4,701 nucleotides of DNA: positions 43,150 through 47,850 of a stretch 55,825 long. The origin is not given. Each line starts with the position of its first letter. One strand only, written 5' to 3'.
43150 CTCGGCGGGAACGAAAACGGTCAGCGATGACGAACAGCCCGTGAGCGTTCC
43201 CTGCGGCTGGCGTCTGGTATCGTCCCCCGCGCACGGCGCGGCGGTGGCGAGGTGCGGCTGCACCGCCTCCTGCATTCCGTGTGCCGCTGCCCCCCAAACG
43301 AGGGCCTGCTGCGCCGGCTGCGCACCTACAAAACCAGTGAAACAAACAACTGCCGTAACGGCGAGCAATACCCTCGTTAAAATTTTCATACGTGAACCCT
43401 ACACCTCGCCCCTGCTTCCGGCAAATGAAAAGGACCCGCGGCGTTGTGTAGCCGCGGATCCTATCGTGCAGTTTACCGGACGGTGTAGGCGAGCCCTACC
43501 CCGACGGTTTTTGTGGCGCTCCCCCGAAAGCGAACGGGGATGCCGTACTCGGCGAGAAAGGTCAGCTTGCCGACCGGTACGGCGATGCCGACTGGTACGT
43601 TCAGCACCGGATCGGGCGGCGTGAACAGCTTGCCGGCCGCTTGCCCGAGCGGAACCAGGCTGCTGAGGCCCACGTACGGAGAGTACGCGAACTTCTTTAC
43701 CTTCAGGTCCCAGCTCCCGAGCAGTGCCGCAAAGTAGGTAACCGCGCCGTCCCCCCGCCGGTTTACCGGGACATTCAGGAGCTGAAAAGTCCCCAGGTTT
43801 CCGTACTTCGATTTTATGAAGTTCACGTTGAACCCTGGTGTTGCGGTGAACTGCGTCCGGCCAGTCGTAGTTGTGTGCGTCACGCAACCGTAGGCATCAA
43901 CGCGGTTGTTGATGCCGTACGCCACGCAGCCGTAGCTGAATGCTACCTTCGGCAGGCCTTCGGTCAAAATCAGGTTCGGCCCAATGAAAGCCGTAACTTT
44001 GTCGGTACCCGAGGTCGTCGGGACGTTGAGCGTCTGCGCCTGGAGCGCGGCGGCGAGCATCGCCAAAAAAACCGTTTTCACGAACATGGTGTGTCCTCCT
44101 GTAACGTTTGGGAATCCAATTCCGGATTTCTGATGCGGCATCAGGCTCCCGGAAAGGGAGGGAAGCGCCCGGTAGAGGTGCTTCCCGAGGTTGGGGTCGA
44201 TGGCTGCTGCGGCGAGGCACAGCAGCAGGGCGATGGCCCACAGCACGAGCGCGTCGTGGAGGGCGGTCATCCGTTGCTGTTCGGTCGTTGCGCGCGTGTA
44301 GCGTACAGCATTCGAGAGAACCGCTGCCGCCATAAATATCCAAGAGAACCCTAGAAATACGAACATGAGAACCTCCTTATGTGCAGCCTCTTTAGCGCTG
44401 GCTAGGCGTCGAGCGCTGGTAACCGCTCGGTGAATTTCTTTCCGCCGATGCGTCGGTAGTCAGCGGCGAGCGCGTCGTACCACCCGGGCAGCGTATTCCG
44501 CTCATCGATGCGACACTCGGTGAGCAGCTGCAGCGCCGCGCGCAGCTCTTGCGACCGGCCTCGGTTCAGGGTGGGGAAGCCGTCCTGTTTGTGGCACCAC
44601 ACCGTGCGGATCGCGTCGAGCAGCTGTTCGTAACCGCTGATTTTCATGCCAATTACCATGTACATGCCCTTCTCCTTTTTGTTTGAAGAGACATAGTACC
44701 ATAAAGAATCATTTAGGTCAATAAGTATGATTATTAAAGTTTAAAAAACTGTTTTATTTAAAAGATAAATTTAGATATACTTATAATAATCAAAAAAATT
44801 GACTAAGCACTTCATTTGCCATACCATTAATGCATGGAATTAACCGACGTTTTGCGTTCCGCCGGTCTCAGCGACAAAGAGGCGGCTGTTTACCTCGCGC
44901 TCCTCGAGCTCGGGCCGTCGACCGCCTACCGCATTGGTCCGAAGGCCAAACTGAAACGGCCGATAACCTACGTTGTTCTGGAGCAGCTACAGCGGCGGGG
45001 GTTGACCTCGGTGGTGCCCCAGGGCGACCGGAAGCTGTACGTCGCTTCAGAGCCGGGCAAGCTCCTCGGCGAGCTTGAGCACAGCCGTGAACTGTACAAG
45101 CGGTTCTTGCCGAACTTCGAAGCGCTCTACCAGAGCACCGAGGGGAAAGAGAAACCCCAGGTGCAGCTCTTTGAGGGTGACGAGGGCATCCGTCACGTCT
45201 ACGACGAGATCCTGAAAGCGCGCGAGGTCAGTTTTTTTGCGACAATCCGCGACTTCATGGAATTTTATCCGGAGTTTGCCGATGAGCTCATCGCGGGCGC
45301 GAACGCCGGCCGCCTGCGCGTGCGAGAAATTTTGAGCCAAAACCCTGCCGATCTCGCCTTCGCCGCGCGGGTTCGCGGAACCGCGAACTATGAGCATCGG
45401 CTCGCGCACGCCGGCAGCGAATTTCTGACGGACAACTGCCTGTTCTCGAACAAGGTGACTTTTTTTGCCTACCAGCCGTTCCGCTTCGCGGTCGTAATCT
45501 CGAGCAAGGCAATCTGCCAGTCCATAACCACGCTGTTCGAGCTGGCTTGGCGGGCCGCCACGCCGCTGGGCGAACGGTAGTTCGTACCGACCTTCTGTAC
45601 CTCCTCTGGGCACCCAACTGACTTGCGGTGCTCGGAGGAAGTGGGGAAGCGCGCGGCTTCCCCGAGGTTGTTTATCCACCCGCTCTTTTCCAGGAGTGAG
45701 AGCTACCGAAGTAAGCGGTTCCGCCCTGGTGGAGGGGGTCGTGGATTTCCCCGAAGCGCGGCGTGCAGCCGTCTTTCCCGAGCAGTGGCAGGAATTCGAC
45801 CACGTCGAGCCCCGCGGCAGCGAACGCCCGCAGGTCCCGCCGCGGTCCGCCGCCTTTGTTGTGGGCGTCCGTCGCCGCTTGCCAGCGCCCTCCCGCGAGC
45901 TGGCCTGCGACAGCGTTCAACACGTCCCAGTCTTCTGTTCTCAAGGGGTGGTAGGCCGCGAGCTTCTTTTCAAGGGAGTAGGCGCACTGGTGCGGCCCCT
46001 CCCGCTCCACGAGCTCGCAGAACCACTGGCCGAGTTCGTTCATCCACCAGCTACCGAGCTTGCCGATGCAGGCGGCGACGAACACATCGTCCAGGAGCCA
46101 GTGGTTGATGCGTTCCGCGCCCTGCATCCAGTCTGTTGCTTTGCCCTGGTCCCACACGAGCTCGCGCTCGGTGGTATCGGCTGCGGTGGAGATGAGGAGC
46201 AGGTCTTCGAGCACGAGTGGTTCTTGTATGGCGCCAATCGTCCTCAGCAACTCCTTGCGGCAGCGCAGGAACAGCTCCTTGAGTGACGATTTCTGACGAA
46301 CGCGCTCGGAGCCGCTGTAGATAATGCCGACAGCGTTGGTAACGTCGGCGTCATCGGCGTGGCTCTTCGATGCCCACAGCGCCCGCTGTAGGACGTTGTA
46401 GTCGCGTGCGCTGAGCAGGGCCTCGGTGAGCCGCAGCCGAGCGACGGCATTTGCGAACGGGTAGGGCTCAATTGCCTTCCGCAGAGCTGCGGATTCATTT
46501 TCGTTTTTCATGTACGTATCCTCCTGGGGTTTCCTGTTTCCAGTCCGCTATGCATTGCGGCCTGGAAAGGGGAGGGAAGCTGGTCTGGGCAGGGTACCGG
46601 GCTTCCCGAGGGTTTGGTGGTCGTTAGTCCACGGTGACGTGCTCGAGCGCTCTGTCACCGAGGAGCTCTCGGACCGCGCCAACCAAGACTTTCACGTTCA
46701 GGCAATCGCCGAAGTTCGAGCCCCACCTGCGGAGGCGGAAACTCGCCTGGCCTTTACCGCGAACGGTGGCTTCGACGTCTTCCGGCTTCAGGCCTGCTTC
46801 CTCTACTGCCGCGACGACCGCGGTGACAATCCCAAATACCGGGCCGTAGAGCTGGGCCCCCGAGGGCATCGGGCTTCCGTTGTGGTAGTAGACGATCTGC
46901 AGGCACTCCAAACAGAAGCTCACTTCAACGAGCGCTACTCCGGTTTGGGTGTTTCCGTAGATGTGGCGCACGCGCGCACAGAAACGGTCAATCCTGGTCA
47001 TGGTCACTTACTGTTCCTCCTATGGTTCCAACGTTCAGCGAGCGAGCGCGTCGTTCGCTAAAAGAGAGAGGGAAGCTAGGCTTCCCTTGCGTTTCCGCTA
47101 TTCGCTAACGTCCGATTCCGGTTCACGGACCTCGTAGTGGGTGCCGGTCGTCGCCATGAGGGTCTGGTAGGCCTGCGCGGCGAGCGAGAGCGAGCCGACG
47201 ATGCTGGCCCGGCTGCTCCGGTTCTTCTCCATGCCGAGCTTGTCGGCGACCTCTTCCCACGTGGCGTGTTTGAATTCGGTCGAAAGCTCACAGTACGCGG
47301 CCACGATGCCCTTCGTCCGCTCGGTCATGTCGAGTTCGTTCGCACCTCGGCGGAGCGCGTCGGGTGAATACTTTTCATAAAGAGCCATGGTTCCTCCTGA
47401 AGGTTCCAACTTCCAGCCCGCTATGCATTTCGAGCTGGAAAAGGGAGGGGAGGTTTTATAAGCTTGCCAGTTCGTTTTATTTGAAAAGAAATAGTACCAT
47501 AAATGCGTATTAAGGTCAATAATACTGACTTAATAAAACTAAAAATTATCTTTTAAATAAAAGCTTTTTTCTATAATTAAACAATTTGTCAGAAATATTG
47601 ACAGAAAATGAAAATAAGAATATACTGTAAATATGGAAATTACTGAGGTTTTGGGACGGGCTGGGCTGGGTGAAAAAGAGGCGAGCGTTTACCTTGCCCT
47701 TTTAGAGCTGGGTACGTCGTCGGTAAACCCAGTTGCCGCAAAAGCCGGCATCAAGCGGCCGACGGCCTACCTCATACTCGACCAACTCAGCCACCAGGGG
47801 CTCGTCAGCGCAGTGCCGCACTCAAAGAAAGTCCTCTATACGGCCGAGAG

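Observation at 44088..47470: Five copies of a two-hairpin intergenic element delimiting orphan genes like cassettes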

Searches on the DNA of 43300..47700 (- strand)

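Call 37: search_rna_families(source=window, start=43300, end=47700, threshold=evalue, max_evalue=5)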
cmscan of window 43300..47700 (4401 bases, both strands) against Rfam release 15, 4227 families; matches with E-value up to 5: 0.
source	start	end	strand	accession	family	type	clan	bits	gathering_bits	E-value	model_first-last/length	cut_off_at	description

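Call 87: build_rna_model(alignment_id=A6, structure=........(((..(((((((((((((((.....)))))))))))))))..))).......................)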
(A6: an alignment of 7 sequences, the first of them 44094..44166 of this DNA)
Model R1 built from alignment A6 (7 sequences, 76 columns); structure: as given.
model positions 64; base pairs 18; branch points 0; effective number of sequences 7; information 0.857 bits per position. Calibrated on 0.2 Mb of random sequence (short: E-values are rough).
structure used (alignment columns):
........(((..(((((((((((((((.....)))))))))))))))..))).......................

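Call 88: search_with_rna_model(model_id=R1, sources=[window, L001, L027, L028, L029, L030, L031, L032, L133, L134, L135, L136, L137, L138], max_evalue=10)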
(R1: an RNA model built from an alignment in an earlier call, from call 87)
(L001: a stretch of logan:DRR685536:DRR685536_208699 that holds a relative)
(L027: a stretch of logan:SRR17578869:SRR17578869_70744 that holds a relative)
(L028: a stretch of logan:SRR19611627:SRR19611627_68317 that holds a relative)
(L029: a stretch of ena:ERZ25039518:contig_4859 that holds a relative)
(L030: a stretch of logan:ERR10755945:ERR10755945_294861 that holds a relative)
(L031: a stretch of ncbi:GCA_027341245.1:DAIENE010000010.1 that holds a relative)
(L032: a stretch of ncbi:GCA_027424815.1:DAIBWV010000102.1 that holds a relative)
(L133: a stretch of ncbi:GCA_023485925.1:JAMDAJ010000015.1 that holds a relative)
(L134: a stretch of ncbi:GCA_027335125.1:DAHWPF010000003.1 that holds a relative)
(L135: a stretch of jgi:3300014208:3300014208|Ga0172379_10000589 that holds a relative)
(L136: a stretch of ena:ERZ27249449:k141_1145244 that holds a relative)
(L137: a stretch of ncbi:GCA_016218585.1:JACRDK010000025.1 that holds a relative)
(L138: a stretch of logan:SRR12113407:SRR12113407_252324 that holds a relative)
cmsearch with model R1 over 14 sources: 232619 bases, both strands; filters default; matches with E-value up to 10: 27.
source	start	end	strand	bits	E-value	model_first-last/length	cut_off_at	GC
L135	7300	7364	-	79.3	3.2e-22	1-64/64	no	0.4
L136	7300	7364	-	79.3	3.2e-22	1-64/64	no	0.4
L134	7129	7190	-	72.1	6.3e-20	1-64/64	no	0.42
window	47391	47453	-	71.4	1.1e-19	1-64/64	no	0.56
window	46518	46580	-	68.4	9.8e-19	1-64/64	no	0.59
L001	8885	8947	-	66.5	3.9e-18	1-64/64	no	0.57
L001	9380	9443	-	65.6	7.4e-18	1-64/64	no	0.55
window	47013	47076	-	65.5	8.2e-18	1-64/64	no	0.56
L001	9759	9821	-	65.2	1e-17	1-64/64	no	0.54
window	44094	44166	-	57.6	2.5e-15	1-64/64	no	0.55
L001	6461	6533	-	57.6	2.5e-15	1-64/64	no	0.55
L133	7094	7159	-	53.1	6.6e-14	1-64/64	no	0.42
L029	7285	7342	-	32.7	2.1e-07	1-64/64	no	0.36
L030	3558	3615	-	32.7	2.1e-07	1-64/64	no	0.36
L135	7314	7357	+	27.9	7.1e-06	8-50/64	no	0.32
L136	7314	7357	+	27.9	7.1e-06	8-50/64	no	0.32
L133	7106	7159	+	25.7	3.3e-05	1-64/64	no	0.43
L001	8899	8940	+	23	0.00025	8-50/64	no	0.55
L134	7143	7183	+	18.8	0.0053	8-50/64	no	0.41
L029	7291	7335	+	16.2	0.035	8-50/64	no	0.33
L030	3564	3608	+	16.2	0.035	8-50/64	no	0.33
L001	6482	6526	+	14.2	0.16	8-50/64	no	0.56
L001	9773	9814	+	13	0.36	8-50/64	no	0.52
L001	9401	9429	+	11.3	1.3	15-43/64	no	0.55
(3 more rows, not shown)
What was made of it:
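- R1 scores 53-79 bits on the sense strand and 13-28 bits on the antisense strand (call 88).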

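Call 91: search_with_rna_model(model_id=R1, sources=[L139, L140, L137, L031, L027, L028], max_evalue=10, filters=off, show_alignments=3)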
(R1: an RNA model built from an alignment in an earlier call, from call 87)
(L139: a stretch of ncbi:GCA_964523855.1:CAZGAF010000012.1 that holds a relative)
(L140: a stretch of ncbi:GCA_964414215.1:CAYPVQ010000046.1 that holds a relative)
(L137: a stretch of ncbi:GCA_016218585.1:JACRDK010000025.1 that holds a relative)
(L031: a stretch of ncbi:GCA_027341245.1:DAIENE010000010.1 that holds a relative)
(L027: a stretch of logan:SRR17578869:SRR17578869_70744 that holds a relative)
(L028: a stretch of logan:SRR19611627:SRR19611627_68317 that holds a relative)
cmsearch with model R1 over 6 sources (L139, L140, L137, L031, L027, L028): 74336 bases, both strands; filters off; matches with E-value up to 10: 23.
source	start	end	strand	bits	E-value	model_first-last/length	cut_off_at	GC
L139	5920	5983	-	31.9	1.2e-07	1-64/64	no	0.42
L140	2790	2834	+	10.6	0.68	1-64/64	no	0.56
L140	4063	4132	-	10.3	0.88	1-64/64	no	0.43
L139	6890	6927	-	10.2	0.89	1-64/64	no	0.55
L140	89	137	+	9.8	1.2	1-64/64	no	0.59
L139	5923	5983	+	9.1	2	1-64/64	no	0.43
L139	5474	5519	+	9.1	2.1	1-64/64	no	0.39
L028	6818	6842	+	8.9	2.4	1-64/64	no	0.56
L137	11987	12027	+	8.4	3.4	9-49/64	no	0.17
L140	5351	5399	+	8.1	4.3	1-64/64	no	0.53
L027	9380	9393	+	7.9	4.8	1-64/64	no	0.57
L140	4957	5000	+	7.9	5.1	1-64/64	no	0.43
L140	5275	5293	-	7.9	5.1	1-64/64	no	0.68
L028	2745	2784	-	7.6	6.2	1-64/64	no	0.7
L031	13880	13906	-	7.5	6.5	1-64/64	no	0.52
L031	8756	8770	+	7.4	7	1-64/64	no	0.6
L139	6903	6923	+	7.3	7.3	1-64/64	no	0.71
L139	6956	6978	-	7.2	8.4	1-64/64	no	0.52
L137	3401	3453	-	7.1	8.8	1-64/64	no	0.42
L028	1169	1184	-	7.1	8.8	1-64/64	no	0.5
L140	7368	7396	-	7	9.1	15-43/64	no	0.48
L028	1219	1273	+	7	9.2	1-64/64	no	0.51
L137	436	460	+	6.9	9.9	1-64/64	no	0.32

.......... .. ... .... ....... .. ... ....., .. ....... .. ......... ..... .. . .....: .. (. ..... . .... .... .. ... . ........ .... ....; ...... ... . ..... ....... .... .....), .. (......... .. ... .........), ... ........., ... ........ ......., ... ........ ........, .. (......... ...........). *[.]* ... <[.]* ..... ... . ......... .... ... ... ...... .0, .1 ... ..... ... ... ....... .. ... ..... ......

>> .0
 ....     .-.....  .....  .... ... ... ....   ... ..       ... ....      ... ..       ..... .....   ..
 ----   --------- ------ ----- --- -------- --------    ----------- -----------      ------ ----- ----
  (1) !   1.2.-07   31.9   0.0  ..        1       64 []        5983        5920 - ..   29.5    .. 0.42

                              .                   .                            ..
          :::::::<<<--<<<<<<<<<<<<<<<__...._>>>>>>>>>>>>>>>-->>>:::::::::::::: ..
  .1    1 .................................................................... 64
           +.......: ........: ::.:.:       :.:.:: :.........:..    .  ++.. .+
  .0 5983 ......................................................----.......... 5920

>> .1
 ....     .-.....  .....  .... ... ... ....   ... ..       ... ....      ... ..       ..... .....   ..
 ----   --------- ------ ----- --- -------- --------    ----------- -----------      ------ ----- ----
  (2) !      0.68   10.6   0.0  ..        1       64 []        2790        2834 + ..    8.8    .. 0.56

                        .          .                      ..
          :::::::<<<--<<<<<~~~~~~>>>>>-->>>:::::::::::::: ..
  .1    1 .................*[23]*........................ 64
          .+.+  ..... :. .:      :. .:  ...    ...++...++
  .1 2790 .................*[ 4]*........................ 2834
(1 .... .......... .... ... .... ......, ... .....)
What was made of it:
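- Covariance model R1 found L029/L030 (32.7 bits, E 2e-7; call 88) and L139 (31.9 bits, E 1e-7; call 91). All lie at one locus in about 55 kb of window plus about 230 kb of relatives (calls 88, 91).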

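Call 97: search_dna_similar(query=window:44085-47480:-, collection=phages, mode=distant, max_rows=8)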
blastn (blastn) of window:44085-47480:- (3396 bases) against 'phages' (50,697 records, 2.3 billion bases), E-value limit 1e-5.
No match.
